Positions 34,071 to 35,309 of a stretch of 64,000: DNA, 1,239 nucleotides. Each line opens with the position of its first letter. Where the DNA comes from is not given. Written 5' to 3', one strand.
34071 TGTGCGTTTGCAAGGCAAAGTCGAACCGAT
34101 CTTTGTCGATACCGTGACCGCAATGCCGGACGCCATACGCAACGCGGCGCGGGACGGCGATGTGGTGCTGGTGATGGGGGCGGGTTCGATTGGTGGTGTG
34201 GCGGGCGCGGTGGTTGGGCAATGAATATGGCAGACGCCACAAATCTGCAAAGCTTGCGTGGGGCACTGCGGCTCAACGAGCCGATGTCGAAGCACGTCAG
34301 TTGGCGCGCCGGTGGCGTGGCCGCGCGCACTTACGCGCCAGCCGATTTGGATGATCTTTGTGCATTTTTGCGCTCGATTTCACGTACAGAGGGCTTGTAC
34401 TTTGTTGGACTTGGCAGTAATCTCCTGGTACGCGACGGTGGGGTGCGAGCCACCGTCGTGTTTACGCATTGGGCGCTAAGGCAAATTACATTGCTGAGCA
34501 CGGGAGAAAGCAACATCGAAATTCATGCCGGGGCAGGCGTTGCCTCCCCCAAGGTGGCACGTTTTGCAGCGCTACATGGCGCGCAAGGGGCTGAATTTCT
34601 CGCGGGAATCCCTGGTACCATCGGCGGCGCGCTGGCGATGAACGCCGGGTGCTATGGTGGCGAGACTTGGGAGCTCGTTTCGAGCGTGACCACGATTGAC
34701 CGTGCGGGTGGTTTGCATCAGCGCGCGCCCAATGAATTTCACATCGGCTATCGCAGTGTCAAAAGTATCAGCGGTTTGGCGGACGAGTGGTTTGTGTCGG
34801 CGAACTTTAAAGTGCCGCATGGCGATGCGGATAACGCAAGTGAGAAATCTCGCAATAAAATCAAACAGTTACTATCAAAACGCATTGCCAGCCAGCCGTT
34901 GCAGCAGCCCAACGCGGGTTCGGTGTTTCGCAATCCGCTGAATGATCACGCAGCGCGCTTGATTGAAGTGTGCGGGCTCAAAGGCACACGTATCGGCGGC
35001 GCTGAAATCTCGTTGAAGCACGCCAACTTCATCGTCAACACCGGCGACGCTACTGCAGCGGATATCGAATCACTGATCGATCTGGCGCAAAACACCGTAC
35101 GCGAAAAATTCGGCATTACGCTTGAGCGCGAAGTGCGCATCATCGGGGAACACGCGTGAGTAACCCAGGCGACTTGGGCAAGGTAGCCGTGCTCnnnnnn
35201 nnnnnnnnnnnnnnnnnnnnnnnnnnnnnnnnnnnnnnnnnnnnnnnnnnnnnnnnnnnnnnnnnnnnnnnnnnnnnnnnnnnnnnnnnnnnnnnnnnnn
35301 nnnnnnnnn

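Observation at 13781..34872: Motif copies are written into the reading frames of conserved essential genes, with stop-avoiding substitutions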

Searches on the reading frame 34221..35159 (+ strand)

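Call 46: search_protein_families(library=pfam, proteins=[window:34221-35159:+])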
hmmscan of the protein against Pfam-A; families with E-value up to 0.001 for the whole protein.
window:34221-35159:+ (312 aa): 2 families
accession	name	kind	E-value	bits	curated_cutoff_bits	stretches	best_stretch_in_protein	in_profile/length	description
PF02873.21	MurB_C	-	2.5e-36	124.3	27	1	211-308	3-99/99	UDP-N-acetylenolpyruvoylglucosamine reductase, C-terminal domain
PF01565.28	FAD_binding_4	-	1.2e-13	51.4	26.4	1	37-165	4-135/139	FAD binding domain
